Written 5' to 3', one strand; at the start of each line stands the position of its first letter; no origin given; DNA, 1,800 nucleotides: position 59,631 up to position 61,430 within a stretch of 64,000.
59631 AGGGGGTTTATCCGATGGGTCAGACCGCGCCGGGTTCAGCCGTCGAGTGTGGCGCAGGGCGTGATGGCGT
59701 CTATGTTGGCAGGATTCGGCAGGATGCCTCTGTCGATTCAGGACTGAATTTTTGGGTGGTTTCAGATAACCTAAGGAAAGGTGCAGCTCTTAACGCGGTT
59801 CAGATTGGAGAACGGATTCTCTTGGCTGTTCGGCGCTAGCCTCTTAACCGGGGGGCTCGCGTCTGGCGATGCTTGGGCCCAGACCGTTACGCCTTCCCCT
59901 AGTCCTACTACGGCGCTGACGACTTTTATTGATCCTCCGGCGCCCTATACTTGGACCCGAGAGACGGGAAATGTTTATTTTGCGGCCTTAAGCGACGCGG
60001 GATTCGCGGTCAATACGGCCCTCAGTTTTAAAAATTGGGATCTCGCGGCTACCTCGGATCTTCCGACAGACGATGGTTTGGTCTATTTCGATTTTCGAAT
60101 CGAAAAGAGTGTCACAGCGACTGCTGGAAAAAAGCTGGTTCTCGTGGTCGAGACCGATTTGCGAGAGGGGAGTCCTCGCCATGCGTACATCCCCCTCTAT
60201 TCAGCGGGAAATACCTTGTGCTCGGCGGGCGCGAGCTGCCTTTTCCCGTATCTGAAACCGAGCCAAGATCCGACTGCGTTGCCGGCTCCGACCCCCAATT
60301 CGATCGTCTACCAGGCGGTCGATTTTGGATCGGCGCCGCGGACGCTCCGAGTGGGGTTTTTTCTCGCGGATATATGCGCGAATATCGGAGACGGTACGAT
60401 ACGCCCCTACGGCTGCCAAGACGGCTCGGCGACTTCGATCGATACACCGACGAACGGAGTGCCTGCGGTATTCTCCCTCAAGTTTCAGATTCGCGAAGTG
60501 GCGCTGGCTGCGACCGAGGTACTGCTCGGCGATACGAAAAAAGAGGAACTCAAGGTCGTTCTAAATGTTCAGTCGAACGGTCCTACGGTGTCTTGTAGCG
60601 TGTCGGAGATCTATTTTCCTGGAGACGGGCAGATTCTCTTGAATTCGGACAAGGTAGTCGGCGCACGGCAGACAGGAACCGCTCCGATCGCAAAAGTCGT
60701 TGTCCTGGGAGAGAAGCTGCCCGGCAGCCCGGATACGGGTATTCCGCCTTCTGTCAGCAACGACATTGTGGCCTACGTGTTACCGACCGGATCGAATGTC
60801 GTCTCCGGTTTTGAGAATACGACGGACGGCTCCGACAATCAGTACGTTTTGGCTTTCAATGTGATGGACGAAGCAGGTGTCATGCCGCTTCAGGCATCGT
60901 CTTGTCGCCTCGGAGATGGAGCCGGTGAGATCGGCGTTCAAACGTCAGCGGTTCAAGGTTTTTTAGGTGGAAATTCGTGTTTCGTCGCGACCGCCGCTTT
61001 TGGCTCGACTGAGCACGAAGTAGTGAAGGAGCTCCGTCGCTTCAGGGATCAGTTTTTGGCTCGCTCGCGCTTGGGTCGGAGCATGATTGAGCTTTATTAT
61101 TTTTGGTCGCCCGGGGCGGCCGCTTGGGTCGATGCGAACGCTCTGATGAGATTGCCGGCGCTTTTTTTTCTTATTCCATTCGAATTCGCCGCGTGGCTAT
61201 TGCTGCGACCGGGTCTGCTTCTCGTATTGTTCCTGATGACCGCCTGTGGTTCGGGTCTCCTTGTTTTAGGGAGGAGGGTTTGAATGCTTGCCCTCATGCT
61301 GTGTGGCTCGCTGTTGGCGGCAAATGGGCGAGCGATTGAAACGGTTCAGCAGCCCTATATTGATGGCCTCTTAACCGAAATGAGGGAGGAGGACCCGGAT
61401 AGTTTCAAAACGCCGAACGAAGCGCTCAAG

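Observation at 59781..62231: Secreted protein with conserved Cys-containing C-terminal module co-transcribed with a beta-barrel OMP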

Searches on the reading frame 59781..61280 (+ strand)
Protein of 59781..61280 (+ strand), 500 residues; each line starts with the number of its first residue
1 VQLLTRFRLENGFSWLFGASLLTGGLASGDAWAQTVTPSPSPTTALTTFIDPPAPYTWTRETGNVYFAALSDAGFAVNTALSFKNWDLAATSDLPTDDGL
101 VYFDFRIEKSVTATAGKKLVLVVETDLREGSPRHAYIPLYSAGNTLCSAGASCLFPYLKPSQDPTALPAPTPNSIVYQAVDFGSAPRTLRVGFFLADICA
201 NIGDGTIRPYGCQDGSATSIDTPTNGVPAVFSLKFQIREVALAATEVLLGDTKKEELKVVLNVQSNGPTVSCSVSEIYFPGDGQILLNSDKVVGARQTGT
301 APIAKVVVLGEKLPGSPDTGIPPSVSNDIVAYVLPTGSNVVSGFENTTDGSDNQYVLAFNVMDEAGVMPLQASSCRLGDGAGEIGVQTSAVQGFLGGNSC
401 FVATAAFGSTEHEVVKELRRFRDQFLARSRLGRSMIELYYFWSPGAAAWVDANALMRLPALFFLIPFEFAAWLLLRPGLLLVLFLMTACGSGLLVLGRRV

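Call 3: search_protein_families(library=ncbifam, proteins=[window:59781-61280:+], max_evalue=1)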
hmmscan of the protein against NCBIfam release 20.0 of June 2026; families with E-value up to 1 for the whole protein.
window:59781-61280:+ (500 aa): 1 family
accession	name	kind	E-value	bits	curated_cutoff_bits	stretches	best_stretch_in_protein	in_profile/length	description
NF041770.1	CFI_box_CTERM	domain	2e-17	62.7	40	1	400-458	1-59/69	CFI-box-CTERM domain-containing protein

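Call 4: search_protein_families(library=pfam, proteins=[window:59781-61280:+], max_evalue=1)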
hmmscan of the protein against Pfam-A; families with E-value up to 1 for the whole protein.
window:59781-61280:+ (500 aa): 0 families

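Call 10: find_homologous_proteins(query=window:59781-61280:+, max_evalue=0.001)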
Query window:59781-61280:+ (500 aa): 9 proteins with E <= 0.001 among 8000 candidates.
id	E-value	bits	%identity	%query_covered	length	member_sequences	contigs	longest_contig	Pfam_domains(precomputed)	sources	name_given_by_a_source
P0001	0.0e+0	1125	100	100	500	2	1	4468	-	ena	-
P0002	3.9e-146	506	50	93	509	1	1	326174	-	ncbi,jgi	jgi:hypothetical protein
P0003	3.4e-138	480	50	99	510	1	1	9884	-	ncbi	-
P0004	1.4e-136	474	48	99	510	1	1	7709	-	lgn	-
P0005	6.3e-46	175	34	90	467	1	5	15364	-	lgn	-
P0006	3.2e-10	58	40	20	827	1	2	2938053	PF17164.11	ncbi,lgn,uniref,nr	ncbi:MAG: delta-60 repeat domain-containing protein [Candidatus Electronema aureum]|uniref:Delta-60 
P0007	9.5e-5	40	42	16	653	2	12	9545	-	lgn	-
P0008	4.5e-4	37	45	13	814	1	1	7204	PF00353.26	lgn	-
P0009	4.5e-4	37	37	17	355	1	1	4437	PF03442.21,PF18998.7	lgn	-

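Call 12: find_encoding_contigs(protein=P0002, flank=6000, max_places=3)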
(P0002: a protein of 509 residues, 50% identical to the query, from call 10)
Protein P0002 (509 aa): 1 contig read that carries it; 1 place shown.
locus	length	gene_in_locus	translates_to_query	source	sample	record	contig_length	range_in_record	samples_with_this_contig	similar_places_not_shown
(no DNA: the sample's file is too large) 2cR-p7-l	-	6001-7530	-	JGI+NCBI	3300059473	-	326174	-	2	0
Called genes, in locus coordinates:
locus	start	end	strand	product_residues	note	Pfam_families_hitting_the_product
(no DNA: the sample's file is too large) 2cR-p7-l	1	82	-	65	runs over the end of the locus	-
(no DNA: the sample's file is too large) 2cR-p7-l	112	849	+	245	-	PF01255:Prenyltransf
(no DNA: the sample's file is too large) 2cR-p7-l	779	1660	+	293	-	PF01148:CTP_transf_1, PF01864:CarS-like (weak)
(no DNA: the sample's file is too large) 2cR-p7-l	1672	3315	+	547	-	PF02163:Peptidase_M50, PF00595:PDZ (faint), PF13180:PDZ_2 (weak), PF14685:PDZ_Tricorn (faint), PF17820:PDZ_6, PF21558:Pept_S41_N_bact (faint), PF13180:PDZ_2 (weak), PF17820:PDZ_6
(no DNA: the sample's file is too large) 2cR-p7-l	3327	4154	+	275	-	PF00814:TsaD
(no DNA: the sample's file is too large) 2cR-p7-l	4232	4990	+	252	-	PF01066:CDP-OH_P_transf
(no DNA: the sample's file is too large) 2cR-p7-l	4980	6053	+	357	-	PF01118:Semialdhyde_dh, PF02774:Semialdhyde_dhC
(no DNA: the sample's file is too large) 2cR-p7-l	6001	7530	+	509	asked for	-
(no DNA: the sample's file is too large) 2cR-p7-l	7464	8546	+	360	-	-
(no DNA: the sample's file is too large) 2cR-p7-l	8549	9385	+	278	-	PF01416:PseudoU_synth_1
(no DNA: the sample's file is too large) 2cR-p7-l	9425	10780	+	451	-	PF05697:Trigger_N, PF00254:FKBP_C, PF05698:Trigger_C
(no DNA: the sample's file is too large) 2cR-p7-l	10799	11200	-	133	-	-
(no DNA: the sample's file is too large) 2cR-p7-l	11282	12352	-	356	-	PF00924:MS_channel_2nd, PF21082:MS_channel_3rd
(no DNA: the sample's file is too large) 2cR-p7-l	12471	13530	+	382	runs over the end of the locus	PF07313:AmiA-like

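Call 13: find_encoding_contigs(protein=P0003, flank=6000, max_places=3)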
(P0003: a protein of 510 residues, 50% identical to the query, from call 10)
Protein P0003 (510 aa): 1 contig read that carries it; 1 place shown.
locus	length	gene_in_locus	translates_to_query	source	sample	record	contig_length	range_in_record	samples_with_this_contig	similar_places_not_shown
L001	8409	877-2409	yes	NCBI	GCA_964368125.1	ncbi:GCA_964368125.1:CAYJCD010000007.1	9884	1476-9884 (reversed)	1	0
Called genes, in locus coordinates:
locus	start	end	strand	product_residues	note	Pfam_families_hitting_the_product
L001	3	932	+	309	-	?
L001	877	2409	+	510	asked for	-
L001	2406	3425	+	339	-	-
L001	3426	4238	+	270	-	PF01416:PseudoU_synth_1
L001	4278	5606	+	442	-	PF05697:Trigger_N, PF00254:FKBP_C, PF05698:Trigger_C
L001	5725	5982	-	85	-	-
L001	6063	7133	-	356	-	PF00924:MS_channel_2nd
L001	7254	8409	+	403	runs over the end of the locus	PF07313:AmiA-like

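Call 14: find_encoding_contigs(protein=P0004, flank=6000, max_places=3)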
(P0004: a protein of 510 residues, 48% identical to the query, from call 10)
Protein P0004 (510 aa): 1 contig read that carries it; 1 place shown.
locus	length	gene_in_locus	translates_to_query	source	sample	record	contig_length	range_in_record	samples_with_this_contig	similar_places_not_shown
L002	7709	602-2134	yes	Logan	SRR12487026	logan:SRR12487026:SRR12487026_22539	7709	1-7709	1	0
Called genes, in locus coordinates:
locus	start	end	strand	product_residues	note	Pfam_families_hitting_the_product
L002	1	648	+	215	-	?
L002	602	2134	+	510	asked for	-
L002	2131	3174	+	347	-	-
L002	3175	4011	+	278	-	PF01416:PseudoU_synth_1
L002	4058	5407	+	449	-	PF05697:Trigger_N, PF00254:FKBP_C, PF05698:Trigger_C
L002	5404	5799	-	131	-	-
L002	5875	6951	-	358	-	PF00924:MS_channel_2nd, PF21082:MS_channel_3rd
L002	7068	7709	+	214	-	?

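Call 15: find_encoding_contigs(protein=P0005, flank=6000, max_places=5)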
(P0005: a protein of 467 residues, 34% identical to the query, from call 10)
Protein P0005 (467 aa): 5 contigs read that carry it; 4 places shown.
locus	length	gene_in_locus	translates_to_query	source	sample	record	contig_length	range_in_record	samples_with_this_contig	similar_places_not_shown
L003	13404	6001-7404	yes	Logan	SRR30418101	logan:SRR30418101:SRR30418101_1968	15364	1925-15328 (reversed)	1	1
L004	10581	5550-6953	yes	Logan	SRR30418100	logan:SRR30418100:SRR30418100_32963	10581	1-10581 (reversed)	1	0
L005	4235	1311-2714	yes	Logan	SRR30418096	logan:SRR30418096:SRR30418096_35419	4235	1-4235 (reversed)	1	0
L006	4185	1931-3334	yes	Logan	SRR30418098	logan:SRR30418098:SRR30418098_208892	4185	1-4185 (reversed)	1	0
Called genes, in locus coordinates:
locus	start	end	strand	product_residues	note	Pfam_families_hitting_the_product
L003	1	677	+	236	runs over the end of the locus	?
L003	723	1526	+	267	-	PF01148:CTP_transf_1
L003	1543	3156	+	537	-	PF02163:Peptidase_M50, PF00595:PDZ (faint), PF14685:PDZ_Tricorn (faint), PF17820:PDZ_6, PF21558:Pept_S41_N_bact (faint), PF13180:PDZ_2 (weak), PF17820:PDZ_6 (weak)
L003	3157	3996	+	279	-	PF00814:TsaD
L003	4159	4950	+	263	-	PF01066:CDP-OH_P_transf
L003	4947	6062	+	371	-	PF01118:Semialdhyde_dh, PF02774:Semialdhyde_dhC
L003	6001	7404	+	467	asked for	-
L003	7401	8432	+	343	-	-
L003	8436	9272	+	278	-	PF01416:PseudoU_synth_1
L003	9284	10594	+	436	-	PF05697:Trigger_N, PF00254:FKBP_C (weak), PF05698:Trigger_C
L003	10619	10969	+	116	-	-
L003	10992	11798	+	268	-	PF07313:AmiA-like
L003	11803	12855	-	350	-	PF02195:ParB_N, PF17762:HTH_ParB (weak)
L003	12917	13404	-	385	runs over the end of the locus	PF09140:MipZ (faint), PF01656:CbiA, PF06564:CBP_BcsQ, PF13614:AAA_31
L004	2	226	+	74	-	?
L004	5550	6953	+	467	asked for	-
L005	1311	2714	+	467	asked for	-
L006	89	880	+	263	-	PF01066:CDP-OH_P_transf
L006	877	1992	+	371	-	PF01118:Semialdhyde_dh, PF02774:Semialdhyde_dhC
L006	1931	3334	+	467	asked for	-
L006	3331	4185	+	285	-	?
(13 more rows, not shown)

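Call 20: search_protein_families(library=ncbifam, proteins=[P0007, P0006, P0008, P0009, P0005, P0002], max_evalue=0.1)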
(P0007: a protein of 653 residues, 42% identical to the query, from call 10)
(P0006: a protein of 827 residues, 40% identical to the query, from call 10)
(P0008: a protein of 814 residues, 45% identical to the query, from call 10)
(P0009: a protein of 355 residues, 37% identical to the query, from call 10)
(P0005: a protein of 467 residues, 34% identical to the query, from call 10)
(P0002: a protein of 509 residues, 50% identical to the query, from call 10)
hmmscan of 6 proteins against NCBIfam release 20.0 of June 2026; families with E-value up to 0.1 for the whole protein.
P0007 (653 aa): 4 families
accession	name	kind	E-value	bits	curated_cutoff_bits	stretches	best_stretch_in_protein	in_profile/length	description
NF040596.1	MXAN_2562_fam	subfamily_domain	6.5e-56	189.3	100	1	439-653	3-208/208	MXAN_2562 family outer membrane beta-barrel protein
NF041770.1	CFI_box_CTERM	domain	2.6e-22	78.4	40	1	306-373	1-68/69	CFI-box-CTERM domain-containing protein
NF045522.1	MXAN_2561_fam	equivalog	1.6e-13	50.8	150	1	164-315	152-288/304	MXAN_2561 family MXYO-CTERM-anchored protein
NF053801.1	OM_Bd0486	exception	1e-12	48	370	1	450-649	167-352/356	Bd0486 family outer membrane beta-barrel protein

P0006 (827 aa): 2 families
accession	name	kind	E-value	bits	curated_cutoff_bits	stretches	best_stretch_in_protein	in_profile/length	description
TIGR02608.1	delta_60_rpt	domain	1.4e-58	194.6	76.5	5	105-157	1-55/55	delta-60 repeat domain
NF041770.1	CFI_box_CTERM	domain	8.5e-25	86.4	40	1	715-783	1-69/69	CFI-box-CTERM domain-containing protein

P0008 (814 aa): 8 families
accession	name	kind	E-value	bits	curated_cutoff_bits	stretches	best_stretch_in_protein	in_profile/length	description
NF041770.1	CFI_box_CTERM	domain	4e-18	65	40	1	737-802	1-66/69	CFI-box-CTERM domain-containing protein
NF033943.0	RTX_toxin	subfamily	3.5e-16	58.6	1000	1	495-592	675-773/930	RTX family hemolysin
NF046115.1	Ca_rpt_SMc04171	equivalog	3.7e-13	49.5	625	2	494-562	419-487/574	SMc04171 family calcium-binding repeat protein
NF033203.1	entero_EhxA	exception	3.7e-12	45.2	2000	1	494-592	707-805/997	enterohemolysin EhxA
NF035945.1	Zn_serralysin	subfamily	3.6e-10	39.6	500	2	546-594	322-370/462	serralysin family metalloprotease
NF053766.1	ZapA_metallo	exception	1.1e-08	34.6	940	2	546-591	333-378/483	ZapA family metalloprotease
NF050046.1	PueAB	exception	5.8e-07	28.3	670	1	542-593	368-419/616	polyurethane esterase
NF052454.1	BtaGlycanEglC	equivalog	0.00015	20.8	700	2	527-574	102-151/459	endo-1,3-1,4-beta-glycanase EglC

P0009 (355 aa): 2 families
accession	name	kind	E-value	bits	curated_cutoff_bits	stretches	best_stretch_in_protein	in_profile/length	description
NF041770.1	CFI_box_CTERM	domain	2.2e-27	94.6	40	1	252-320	1-69/69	CFI-box-CTERM domain-containing protein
NF052398.1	Agg_Promo_Fact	equivalog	0.062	13.5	170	1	101-181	30-105/202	aggregation-promoting factor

P0005 (467 aa): 1 family
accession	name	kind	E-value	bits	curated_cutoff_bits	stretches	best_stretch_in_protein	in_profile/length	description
NF041770.1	CFI_box_CTERM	domain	8.2e-15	54.4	40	1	361-428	1-68/69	CFI-box-CTERM domain-containing protein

P0002 (509 aa): 1 family
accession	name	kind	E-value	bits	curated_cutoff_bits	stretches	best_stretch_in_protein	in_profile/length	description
NF041770.1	CFI_box_CTERM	domain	8.1e-19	67.2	40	1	406-472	1-67/69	CFI-box-CTERM domain-containing protein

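Call 21: find_encoding_contigs(protein=P0007, flank=6000, max_places=6)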
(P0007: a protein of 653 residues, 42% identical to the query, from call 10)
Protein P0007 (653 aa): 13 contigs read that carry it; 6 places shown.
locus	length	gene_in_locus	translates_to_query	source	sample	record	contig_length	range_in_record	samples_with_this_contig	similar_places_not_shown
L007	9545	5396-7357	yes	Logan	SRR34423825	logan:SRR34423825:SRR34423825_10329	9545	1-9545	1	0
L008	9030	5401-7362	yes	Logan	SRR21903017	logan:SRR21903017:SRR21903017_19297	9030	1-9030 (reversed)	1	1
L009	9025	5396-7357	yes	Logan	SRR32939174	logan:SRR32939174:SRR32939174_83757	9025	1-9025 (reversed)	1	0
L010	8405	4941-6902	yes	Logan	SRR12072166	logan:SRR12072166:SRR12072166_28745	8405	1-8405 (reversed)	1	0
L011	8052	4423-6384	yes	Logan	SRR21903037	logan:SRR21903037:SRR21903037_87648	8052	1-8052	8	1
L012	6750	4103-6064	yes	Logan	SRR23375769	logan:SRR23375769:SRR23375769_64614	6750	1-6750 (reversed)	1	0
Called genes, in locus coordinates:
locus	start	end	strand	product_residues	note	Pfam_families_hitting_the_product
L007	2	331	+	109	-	?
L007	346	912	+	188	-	PF01765:RRF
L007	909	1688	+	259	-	PF01255:Prenyltransf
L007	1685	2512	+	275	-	PF01148:CTP_transf_1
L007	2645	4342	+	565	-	PF02163:Peptidase_M50, PF00595:PDZ (faint), PF13180:PDZ_2, PF14685:PDZ_Tricorn (faint), PF17820:PDZ_6, PF21558:Pept_S41_N_bact (faint), PF17820:PDZ_6 (weak)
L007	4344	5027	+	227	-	PF00814:TsaD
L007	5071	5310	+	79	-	-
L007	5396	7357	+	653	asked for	-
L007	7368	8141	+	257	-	PF01416:PseudoU_synth_1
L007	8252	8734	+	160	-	PF00572:Ribosomal_L13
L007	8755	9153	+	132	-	PF00380:Ribosomal_S9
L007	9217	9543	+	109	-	?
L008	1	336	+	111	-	?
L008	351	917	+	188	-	PF01765:RRF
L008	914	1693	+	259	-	PF01255:Prenyltransf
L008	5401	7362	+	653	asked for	-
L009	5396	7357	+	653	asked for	-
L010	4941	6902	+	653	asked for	-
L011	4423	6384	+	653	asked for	-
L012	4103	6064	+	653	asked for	-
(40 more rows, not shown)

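Call 45: predict_structure(alignment_id=A2)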
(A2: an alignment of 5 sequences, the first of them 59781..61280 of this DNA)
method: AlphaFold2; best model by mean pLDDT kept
length: 500 residues; sequences in the alignment: 5
mean_pLDDT: 47.8   pTM: 0.37
mean pLDDT of the five models: 47.8, 47.4, 46.6, 45.5, 37.9
residues with pLDDT >= 90: 0; 70-90: 25; 50-70: 227; < 50: 248
segments of 3 or more residues with pLDDT < 50: 1-99, 137-174, 202-211, 213-215, 220-223, 244-247, 274-281, 293-301, 315-328, 347-351, 379-382, 388-418, 440-449
pLDDT, mean of each block of 10 residues (from residue 1): 28 29 29 24 23 25 35 34 34 38 57 69 60 50 39 35 36 49 59 54 46 50 52 67 52 62 53 48 57 44 62 42 37 65 53 61 55 54 45 27 29 47 50 50 47 58 57 64 78 72
secondary structure, 60 per line:
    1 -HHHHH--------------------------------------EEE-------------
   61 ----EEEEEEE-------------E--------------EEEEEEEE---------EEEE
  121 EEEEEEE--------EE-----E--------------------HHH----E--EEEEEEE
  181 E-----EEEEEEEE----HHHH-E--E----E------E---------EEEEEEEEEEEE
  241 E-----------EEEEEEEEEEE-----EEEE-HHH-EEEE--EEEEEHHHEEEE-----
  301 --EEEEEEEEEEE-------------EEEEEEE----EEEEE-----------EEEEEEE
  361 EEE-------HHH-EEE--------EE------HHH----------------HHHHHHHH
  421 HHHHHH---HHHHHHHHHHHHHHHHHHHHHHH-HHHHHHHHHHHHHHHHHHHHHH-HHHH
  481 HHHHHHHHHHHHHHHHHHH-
elements in order: H2-6 E45-47 E65-71 E100-107 E117-127 E174-181 E187-194 H199-202 E229-241 E253-263 E269-272 E278-281 E284-288 E292-295 E303-313 E327-333 E338-342 E354-363 E375-377 H413-426 H430-452 H454-475 H477-499

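Call 73: search_solved_structures(query=A8, max_evalue=1)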
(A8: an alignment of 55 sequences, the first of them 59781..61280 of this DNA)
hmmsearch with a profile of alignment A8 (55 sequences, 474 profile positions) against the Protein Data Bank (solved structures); distinct sequences matched with E-value up to 1: 1.
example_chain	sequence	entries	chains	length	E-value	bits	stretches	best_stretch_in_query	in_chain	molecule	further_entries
6z1p_Aw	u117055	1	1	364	0.76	11.9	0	11-121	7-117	Ribosomal protein L22/L17e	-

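Call 74: search_protein_families(library=pfam, alignment_id=A8, max_evalue=0.01)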
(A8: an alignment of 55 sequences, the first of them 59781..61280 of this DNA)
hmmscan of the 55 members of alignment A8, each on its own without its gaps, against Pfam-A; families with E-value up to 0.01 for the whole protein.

A. member 1, window:59781-61280:+ (500 aa): 0 families

B. families by the number of members that match (of 55 scanned): 0 families
